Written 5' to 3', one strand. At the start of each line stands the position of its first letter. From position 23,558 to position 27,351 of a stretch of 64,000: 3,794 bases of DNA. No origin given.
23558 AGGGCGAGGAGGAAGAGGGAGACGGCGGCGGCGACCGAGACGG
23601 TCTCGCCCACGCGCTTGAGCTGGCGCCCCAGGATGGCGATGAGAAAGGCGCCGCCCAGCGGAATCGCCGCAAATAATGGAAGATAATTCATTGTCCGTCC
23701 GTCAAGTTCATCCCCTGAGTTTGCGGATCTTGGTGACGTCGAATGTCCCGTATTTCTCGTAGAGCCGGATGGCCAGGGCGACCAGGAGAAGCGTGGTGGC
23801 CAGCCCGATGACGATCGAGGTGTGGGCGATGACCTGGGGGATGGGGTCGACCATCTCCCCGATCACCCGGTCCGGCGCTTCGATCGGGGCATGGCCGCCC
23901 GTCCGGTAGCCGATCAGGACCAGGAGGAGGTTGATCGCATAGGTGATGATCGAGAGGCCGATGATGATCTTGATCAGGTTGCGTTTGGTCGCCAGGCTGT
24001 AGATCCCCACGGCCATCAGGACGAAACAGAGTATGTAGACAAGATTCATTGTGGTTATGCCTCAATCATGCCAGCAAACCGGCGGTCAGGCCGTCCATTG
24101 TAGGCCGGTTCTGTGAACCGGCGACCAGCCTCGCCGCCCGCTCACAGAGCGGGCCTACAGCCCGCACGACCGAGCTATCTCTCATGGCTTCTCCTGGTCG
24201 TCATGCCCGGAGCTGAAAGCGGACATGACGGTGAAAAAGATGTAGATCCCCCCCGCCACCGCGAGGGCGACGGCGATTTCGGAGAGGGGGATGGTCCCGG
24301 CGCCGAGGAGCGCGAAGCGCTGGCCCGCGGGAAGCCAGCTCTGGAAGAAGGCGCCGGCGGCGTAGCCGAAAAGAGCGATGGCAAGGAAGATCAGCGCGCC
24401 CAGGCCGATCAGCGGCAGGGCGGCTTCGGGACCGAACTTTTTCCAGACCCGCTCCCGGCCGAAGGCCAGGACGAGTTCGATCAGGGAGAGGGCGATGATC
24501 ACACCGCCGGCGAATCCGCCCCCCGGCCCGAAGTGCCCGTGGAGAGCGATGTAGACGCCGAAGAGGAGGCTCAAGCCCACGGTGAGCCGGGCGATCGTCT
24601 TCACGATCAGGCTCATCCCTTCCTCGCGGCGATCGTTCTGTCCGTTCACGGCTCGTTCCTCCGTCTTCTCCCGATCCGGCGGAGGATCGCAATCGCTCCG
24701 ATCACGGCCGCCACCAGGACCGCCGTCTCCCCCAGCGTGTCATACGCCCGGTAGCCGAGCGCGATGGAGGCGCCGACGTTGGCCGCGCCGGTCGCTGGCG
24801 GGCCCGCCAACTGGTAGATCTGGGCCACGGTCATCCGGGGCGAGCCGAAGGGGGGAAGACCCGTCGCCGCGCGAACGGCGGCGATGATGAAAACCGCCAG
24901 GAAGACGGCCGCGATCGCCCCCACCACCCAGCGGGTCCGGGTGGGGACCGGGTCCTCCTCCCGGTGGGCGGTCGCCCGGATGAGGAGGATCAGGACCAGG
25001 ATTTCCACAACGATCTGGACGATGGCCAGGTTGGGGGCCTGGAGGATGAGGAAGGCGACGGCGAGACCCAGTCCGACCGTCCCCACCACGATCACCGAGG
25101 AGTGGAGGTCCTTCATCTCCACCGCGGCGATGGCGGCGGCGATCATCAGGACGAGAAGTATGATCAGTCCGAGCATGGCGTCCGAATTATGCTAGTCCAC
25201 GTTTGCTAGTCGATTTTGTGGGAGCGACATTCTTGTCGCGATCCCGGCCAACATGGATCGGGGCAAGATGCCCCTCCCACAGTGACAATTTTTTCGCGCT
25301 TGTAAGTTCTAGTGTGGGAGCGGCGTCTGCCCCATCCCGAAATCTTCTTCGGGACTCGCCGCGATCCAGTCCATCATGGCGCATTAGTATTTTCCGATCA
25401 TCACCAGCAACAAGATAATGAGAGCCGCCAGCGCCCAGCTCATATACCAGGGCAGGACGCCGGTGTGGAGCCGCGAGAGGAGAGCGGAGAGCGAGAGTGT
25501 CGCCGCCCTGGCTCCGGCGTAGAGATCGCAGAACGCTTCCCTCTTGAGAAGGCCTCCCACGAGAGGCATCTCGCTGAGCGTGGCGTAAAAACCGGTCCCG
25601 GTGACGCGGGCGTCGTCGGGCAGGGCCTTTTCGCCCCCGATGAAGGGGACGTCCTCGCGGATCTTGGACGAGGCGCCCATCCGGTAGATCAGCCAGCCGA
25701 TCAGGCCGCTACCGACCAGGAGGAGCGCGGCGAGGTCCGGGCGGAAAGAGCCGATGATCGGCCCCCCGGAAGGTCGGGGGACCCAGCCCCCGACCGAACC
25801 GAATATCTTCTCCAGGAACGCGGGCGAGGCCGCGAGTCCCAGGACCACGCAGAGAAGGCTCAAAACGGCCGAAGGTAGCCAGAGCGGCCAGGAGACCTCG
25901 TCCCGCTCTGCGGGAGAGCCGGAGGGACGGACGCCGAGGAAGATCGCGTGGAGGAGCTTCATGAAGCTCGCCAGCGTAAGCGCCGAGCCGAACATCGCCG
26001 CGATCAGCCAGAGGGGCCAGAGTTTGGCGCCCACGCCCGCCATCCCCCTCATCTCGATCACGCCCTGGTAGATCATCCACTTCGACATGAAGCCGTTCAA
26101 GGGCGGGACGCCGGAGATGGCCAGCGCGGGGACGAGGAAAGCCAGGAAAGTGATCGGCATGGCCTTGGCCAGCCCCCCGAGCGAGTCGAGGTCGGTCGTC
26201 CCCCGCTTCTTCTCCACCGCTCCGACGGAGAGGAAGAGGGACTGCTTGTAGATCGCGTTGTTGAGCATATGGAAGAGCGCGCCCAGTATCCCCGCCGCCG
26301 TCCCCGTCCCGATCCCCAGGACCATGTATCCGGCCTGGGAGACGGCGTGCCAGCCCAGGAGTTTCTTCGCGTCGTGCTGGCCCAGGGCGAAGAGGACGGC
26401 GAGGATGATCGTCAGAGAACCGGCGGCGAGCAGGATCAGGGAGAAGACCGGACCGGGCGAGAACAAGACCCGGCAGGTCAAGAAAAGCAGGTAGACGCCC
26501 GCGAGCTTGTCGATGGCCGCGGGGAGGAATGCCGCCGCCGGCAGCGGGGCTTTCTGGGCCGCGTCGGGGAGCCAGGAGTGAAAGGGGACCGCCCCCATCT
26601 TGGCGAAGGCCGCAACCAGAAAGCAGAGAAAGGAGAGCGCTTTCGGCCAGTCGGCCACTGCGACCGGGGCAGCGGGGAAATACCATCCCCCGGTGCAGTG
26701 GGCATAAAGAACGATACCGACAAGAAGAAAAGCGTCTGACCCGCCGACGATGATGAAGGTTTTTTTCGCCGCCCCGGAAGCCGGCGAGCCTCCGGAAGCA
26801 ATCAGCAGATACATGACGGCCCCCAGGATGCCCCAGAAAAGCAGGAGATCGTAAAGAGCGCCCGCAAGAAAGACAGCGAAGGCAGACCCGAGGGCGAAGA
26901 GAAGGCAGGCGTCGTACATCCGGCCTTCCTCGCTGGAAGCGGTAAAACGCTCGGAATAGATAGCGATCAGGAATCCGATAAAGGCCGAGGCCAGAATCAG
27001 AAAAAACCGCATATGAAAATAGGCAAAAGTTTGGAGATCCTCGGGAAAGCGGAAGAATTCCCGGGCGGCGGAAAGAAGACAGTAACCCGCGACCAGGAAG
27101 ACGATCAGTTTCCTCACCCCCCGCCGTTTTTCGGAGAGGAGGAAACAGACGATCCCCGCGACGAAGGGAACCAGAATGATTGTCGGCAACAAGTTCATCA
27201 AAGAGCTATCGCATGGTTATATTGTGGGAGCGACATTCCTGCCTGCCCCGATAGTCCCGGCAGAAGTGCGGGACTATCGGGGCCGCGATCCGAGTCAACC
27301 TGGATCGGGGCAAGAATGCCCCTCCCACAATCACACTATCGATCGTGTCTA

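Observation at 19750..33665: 17-gene Rex-headed operon for an Mrp/Mbh-type group 4 [NiFe] hydrogenase carrying a sulfhydrogenase-beta/gamma-like NAD(P)H module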

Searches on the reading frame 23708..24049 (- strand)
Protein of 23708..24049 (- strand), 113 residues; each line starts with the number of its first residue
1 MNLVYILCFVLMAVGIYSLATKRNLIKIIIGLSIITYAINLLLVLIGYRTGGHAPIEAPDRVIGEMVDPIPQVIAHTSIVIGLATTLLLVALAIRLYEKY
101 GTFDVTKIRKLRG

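Call 5: search_protein_families(library=pfam, proteins=[window:23708-24049:-], max_evalue=0.01)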
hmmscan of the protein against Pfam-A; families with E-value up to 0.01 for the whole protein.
window:23708-24049:- (113 aa): 1 family
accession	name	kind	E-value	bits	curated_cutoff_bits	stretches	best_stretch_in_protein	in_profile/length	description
PF00420.29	Oxidored_q2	-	1.9e-24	85.7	26.1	1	4-113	2-95/95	NADH-ubiquinone/plastoquinone oxidoreductase chain 4L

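Call 52: search_protein_families(library=ncbifam, proteins=[window:23708-24049:-], max_evalue=0.00001)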
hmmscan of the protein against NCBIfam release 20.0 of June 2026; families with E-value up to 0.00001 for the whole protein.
window:23708-24049:- (113 aa): 17 families
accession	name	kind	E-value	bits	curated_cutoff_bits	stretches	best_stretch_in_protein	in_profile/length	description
NF006250.0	PRK08388.1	equivalog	5.9e-26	91.3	137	1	3-113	4-119/119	putative monovalent cation/H+ antiporter subunit C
NF005621.0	PRK07375.1-6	equivalog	1.3e-24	86.3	126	1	4-112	10-117/120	putative monovalent cation/H+ antiporter subunit C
NF009304.0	PRK12661.1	equivalog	7.1e-20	71.5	152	2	62-113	89-140/140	putative monovalent cation/H+ antiporter subunit C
NF006372.0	PRK08600.1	equivalog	1.3e-19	70.3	127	1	3-109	4-107/113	Na(+)/H(+) antiporter subunit C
TIGR00941.1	2a6301s03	subfamily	5.3e-19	68.7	161.2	1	6-105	7-103/104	multicomponent Na+:H+ antiporter, MnhC subunit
NF005929.0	PRK07946.1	equivalog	5.3e-18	65.4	157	1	5-101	8-102/204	Na(+)/H(+) antiporter subunit C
NF006573.0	PRK09094.1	equivalog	4.7e-17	62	105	1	7-105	8-107/114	Na+/H+ antiporter subunit C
NF005620.0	PRK07375.1-5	equivalog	2.7e-16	59.6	91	1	5-110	5-109/113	putative monovalent cation/H+ antiporter subunit C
NF005624.0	PRK07375.2-3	equivalog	1.3e-15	57.5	95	1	4-103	7-104/105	cation:proton antiporter subunit C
NF009303.0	PRK12660.1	subfamily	4.7e-15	55.5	132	1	2-109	2-108/114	putative monovalent cation/H+ antiporter subunit C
NF005618.0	PRK07375.1-3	equivalog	6.1e-15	55.5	107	1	6-108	10-115/119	putative monovalent cation/H+ antiporter subunit C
NF009302.0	PRK12659.1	equivalog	2.7e-14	53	154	1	3-109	4-111/117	Na+/H+ antiporter subunit C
NF009301.0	PRK12658.1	equivalog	6.7e-14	51.7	156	1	3-110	4-112/125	Na+/H+ antiporter subunit C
NF005619.0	PRK07375.1-4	equivalog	2e-13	50.7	145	1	2-107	3-106/111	Na+/H+ antiporter subunit C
NF005625.0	PRK07375.2-4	equivalog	3.5e-13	49.5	165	1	9-93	8-90/141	putative monovalent cation/H+ antiporter subunit C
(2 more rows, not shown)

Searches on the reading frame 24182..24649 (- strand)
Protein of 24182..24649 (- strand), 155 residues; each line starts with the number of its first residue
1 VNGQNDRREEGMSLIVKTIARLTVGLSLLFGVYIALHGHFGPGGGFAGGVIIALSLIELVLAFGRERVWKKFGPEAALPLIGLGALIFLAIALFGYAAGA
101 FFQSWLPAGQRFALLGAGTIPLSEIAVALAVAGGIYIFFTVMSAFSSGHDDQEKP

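Call 5: search_protein_families(library=pfam, proteins=[window:24182-24649:-], max_evalue=0.01)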
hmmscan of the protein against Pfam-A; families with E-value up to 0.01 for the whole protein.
window:24182-24649:- (155 aa): 1 family
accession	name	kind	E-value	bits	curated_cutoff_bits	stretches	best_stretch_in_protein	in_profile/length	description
PF04039.18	MnhB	-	1.4e-24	87.1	22.5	1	15-136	1-126/127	Domain related to MnhB subunit of Na+/H+ antiporter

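Call 52: search_protein_families(library=ncbifam, proteins=[window:24182-24649:-], max_evalue=0.00001)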
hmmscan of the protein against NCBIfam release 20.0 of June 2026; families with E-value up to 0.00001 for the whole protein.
window:24182-24649:- (155 aa): 17 families
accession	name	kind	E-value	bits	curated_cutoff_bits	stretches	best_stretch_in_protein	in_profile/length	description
NF006248.0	PRK08386.1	subfamily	2.8e-23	82.5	92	1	12-146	3-147/151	putative monovalent cation/H+ antiporter subunit B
NF006249.0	PRK08387.1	equivalog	3.8e-17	62.9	111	1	12-144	3-128/133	putative monovalent cation/H+ antiporter subunit B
NF009162.0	PRK12508.1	equivalog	3.9e-16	59.5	120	1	13-141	4-133/139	Na(+)/H(+) antiporter subunit B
NF009161.0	PRK12507.1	equivalog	9.5e-16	57.9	272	1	10-142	194-329/336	putative monovalent cation/H+ antiporter subunit B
NF009224.0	PRK12574.1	equivalog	1.3e-15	58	171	1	13-143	5-137/141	monovalent cation/H+ antiporter subunit B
NF009160.0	PRK12505.1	equivalog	8.1e-14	51.4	140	1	13-152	26-165/179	putative monovalent cation/H+ antiporter subunit B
NF009223.0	PRK12573.1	subfamily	6.7e-13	48.9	152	1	13-136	5-130/140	Na(+)/H(+) antiporter subunit B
NF009217.0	PRK12567.1-1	equivalog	1e-11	44.8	268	1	10-123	97-212/238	putative monovalent cation/H+ antiporter subunit B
NF009288.0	PRK12648.1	equivalog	9.2e-11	40.5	1104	1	7-144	795-924/954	monovalent cation/H+ antiporter subunit A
NF009229.0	PRK12579.1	equivalog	4.1e-10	39.6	229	1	6-135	102-237/258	putative monovalent cation/H+ antiporter subunit B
NF009163.0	PRK12509.1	equivalog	4.2e-10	39.9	148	1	12-136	2-126/137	Na+/H+ antiporter subunit B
NF009284.0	PRK12644.1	equivalog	7.1e-09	34.3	962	1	5-105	808-908/975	Na+/H+ antiporter subunit A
NF009219.0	PRK12567.1-3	equivalog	1.6e-08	34.4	179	1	18-136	94-207/220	putative monovalent cation/H+ antiporter subunit B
TIGR00943.1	2a6301s02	subfamily_domain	7.1e-08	33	139.75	1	36-103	3-69/107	cation/proton antiporter, MnhB/MrpB subunit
NF009290.0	PRK12650.1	equivalog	1e-07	30.3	980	1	13-147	789-918/966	DUF4040 family protein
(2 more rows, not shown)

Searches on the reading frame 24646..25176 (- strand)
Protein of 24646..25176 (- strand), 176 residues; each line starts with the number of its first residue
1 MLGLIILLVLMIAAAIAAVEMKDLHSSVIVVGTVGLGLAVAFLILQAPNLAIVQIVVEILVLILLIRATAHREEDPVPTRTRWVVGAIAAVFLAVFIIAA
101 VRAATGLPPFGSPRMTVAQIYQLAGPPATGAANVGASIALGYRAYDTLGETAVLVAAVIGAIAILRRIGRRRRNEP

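Call 5: search_protein_families(library=pfam, proteins=[window:24646-25176:-], max_evalue=0.01)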
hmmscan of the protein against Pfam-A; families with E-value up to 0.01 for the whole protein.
window:24646-25176:- (176 aa): 5 families
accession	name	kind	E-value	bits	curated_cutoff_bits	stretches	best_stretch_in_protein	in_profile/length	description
PF13244.11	MbhD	-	9.6e-15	54.9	27.2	1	9-70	1-63/67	MBH, subunit D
PF00499.25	Oxidored_q3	-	1.4e-06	28.5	33.2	1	15-164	2-146/146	NADH-ubiquinone/plastoquinone oxidoreductase chain 6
PF20501.3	MbhE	-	6.2e-06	26.6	27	1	116-168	32-84/98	MBH, subunit E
PF20176.3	DUF6541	-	0.00079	18.3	29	1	6-170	244-392/646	Family of unknown function (DUF6541)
PF11992.13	TgpA_N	-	0.0013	18.2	30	1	4-136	80-202/333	TgpA N-terminal domain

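Call 52: search_protein_families(library=ncbifam, proteins=[window:24646-25176:-], max_evalue=0.00001)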
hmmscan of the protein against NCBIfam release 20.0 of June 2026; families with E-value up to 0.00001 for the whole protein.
window:24646-25176:- (176 aa): 14 families
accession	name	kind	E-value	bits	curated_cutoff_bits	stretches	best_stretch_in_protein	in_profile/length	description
NF009290.0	PRK12650.1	equivalog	6e-22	77.4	980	1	6-170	607-768/966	DUF4040 family protein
NF009159.0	PRK12504.1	equivalog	3.1e-19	69.6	141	1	5-167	8-174/178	DUF4040 domain-containing protein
NF009288.0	PRK12648.1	equivalog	1.7e-17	62.8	1104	1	4-170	610-778/954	monovalent cation/H+ antiporter subunit A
NF009287.0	PRK12647.1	equivalog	4.3e-17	61.9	937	1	6-171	603-765/773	putative monovalent cation/H+ antiporter subunit A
NF009161.0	PRK12507.1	equivalog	5.4e-17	62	272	1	4-171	14-181/336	putative monovalent cation/H+ antiporter subunit B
NF009289.0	PRK12649.1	equivalog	1.1e-16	60.4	1117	1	5-167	622-784/789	putative monovalent cation/H+ antiporter subunit A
NF009284.0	PRK12644.1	equivalog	2.7e-16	58.8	962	1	6-169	604-765/975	Na+/H+ antiporter subunit A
TIGR00940.1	2a6301s01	subfamily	5.1e-16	58.2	920.45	1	5-166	625-784/793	monovalent cation:proton antiporter subunit A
NF009285.0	PRK12645.1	equivalog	1.8e-15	56.3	1028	1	5-170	632-795/804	Na+/H+ antiporter subunit A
NF009286.0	PRK12646.1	equivalog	5.4e-14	51.6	1063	1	5-175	631-798/800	DUF4040 family protein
NF009217.0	PRK12567.1-1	equivalog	4e-09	36.3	268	1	97-172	15-92/238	putative monovalent cation/H+ antiporter subunit B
NF004172.0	PRK05640.1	equivalog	1.4e-07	31.8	156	0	2-74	2-73/152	putative monovalent cation/H+ antiporter subunit B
NF004923.0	PRK06280.1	equivalog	9.2e-06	25.9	80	1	5-72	6-73/79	hypothetical protein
NF006242.0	PRK08378.1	subfamily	9.8e-06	26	98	1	5-57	9-61/85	hypothetical protein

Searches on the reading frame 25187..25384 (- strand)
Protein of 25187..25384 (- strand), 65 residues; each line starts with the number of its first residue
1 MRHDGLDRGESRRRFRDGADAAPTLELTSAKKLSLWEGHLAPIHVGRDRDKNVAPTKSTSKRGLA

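Call 4: search_protein_families(library=pfam, proteins=[window:25187-25384:-], max_evalue=0.01)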
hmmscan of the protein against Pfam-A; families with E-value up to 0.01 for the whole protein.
window:25187-25384:- (65 aa): 0 families

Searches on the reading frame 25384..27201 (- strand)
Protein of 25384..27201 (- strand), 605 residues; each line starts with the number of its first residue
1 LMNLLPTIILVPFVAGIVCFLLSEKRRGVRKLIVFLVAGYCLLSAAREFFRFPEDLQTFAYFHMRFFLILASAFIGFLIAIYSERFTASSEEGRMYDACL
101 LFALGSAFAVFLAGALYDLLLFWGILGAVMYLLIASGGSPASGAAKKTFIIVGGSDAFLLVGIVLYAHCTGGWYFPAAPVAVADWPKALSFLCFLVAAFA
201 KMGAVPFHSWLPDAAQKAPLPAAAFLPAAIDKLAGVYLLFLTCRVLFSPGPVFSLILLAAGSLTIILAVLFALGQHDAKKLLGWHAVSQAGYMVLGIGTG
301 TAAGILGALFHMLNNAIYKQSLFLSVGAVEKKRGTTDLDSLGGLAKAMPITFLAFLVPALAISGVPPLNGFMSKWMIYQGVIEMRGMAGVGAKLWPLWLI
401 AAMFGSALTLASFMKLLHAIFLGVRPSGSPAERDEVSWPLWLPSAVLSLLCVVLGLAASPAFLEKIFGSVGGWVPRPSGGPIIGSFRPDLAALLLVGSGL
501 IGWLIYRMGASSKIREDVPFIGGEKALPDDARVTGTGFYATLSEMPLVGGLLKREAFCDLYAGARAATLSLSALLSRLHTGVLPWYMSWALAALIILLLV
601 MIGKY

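Call 4: search_protein_families(library=pfam, proteins=[window:25384-27201:-], max_evalue=0.01)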
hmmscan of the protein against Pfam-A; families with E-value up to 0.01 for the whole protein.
window:25384-27201:- (605 aa): 1 family
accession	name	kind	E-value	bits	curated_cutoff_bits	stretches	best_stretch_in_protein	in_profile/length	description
PF00361.26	Proton_antipo_M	-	2.1e-53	181.9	21.5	1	114-392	2-286/294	NADH:quinone oxidoreductase/Mrp antiporter, TM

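Call 27: search_solved_structures(query=window:25384-27201:-, max_evalue=0.00001)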
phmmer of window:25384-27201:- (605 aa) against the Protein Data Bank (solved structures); distinct sequences matched with E-value up to 0.00001: 90 (the best 60 are shown).
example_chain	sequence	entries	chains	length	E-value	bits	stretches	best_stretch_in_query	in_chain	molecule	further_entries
6cfw_H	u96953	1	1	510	1.6e-39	139.3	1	67-456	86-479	Monovalent cation/H+ antiporter subunit D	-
7qru_D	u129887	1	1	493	4.1e-39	138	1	2-463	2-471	Na+/H+ antiporter subunit D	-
7d3u_A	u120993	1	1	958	2.1e-37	132.3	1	73-474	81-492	Monovalent Na+/H+ antiporter subunit A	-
6u8y_X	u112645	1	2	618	2.5e-37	132.1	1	2-602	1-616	NADH dehydrogenase subunit M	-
6z16_A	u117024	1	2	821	1.8e-34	122.7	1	69-458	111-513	Multisubunit Na+/H+ antiporter, A subunit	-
7z0s_C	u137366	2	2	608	3.3e-33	118.5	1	201-505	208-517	Formate hydrogenlyase subunit 3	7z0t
6u8y_H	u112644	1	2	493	1.8e-32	116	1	63-460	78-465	NADH dehydrogenase subunit N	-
6hum_F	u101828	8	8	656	5.4e-32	114.5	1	69-461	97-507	NADH dehydrogenase subunit 5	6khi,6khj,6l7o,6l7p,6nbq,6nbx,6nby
8e9g_L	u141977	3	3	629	1.8e-31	112.7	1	68-519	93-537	NADH-quinone oxidoreductase, L subunit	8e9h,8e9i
7qru_A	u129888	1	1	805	1.1e-30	110.1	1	67-456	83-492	Na+/H+ antiporter subunit A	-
7zm7_5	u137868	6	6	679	6.7e-29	104.2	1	58-428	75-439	NADH-ubiquinone oxidoreductase chain 5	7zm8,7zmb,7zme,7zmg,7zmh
9grx_F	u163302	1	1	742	2.4e-28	102.4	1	72-377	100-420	NAD(P)H-quinone oxidoreductase subunit 5, chloroplastic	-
7eu3_F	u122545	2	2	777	6.5e-28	101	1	68-377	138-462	NAD(P)H-quinone oxidoreductase subunit F | NADH-plastoquinone oxidoreductase subunit 5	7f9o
6hum_D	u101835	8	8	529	8.7e-28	100.6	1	68-474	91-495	NAD(P)H-quinone oxidoreductase chain 4 1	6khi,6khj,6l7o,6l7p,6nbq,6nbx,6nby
7wff_F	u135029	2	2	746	8.9e-28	100.5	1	68-378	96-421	NAD(P)H-quinone oxidoreductase subunit 5, chloroplastic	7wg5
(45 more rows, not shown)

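Call 51: search_protein_families(library=ncbifam, proteins=[window:25384-27201:-], max_evalue=0.00001)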
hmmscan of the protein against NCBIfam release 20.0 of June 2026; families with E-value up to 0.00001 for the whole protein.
window:25384-27201:- (605 aa): 72 families (the best 25 are shown)
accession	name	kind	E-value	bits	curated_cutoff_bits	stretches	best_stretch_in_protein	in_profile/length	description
NF006419.0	PRK08668.1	equivalog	5.4e-71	240.1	617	1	2-599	1-610/613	NADH dehydrogenase subunit M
NF006240.0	PRK08376.1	subfamily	3.2e-62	211.1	662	1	63-458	90-492/521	putative monovalent cation/H+ antiporter subunit D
NF009310.0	PRK12668.1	equivalog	5.2e-57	193.9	564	1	3-458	5-434/584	Na(+)/H(+) antiporter subunit D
NF009288.0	PRK12648.1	equivalog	3.8e-56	190.8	1104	1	67-458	81-471/954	monovalent cation/H+ antiporter subunit A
NF005086.0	PRK06521.1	equivalog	6.4e-56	190.1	667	1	64-461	76-495/669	hydrogenase 4 subunit B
NF006418.0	PRK08667.1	equivalog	7.3e-56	190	794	1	13-462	14-490/644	hydrogenase membrane subunit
NF005097.0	PRK06525.1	equivalog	8.9e-55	186.3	430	1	4-453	4-470/480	hydrogenase 4 subunit D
TIGR00940.1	2a6301s01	subfamily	4.7e-53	180.6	920.45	1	67-457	80-488/793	monovalent cation:proton antiporter subunit A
NF009289.0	PRK12649.1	equivalog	5.7e-53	180.4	1117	1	66-461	83-488/789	putative monovalent cation/H+ antiporter subunit A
NF009290.0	PRK12650.1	equivalog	3.4e-52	177.5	980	1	66-459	85-473/966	DUF4040 family protein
NF009287.0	PRK12647.1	equivalog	3.6e-51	174.6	937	1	67-459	82-468/773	putative monovalent cation/H+ antiporter subunit A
NF005141.0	PRK06590.1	equivalog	6.8e-50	170.6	556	1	66-601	84-609/615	NADH-quinone oxidoreductase subunit L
TIGR01972.1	NDH_I_M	subfamily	9e-50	169.7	263.8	1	6-460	2-470/486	NADH-quinone oxidoreductase subunit M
NF009285.0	PRK12645.1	equivalog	2e-49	168.6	1028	1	72-457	87-492/804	Na+/H+ antiporter subunit A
NF004920.0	PRK06277.1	equivalog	1.3e-48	166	578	1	2-458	1-461/478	energy conserving hydrogenase EhbF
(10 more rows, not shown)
